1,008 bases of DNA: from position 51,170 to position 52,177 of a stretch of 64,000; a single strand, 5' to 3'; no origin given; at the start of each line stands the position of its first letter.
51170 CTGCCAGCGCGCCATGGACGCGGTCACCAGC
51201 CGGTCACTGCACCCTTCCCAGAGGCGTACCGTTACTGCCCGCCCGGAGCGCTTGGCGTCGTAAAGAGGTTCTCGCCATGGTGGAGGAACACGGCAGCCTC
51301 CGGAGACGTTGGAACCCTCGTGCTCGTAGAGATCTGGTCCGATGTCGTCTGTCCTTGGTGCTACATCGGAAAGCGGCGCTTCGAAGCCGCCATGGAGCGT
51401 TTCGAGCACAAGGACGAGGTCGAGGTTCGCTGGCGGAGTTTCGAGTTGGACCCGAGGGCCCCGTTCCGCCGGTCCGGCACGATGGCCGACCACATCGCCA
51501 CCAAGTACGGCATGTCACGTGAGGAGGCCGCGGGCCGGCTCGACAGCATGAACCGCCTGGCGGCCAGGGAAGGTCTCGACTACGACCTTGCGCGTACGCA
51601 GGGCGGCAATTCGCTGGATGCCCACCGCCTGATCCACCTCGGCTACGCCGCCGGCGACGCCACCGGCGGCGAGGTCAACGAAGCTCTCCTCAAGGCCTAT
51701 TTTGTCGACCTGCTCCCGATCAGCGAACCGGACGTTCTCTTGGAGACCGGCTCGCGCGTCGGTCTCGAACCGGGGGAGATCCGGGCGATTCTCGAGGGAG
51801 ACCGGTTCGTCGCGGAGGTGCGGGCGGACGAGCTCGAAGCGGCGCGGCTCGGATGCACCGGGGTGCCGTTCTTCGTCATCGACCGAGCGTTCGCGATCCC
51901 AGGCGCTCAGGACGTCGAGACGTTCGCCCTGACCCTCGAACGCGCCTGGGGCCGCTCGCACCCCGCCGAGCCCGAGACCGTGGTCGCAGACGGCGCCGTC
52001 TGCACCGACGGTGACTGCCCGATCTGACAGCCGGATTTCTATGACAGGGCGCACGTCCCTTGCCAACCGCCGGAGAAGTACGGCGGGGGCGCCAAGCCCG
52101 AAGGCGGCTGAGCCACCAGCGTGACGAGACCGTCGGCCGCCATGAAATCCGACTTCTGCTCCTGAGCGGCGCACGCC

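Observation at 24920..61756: Recurrent palindromic box (TA)GGGNC-NWWN-GNCCC(TA) in front of almost every stress-type operon: a candidate regulon operator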

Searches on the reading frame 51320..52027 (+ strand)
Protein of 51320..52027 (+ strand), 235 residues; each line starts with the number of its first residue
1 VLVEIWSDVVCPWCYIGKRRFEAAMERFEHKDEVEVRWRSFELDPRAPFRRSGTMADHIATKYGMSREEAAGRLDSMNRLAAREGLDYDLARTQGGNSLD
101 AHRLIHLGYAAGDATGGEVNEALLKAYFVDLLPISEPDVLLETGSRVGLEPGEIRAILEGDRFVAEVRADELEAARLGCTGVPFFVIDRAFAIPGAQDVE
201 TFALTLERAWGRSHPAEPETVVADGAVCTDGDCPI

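Call 9: search_protein_families(library=pfam, proteins=[window:51320-52027:+])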
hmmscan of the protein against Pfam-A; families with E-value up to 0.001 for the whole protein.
window:51320-52027:+ (235 aa): 1 family
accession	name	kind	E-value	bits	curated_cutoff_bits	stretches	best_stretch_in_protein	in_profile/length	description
PF01323.26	DSBA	-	3e-39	135.2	25.6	1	3-206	2-190/191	DSBA-like thioredoxin domain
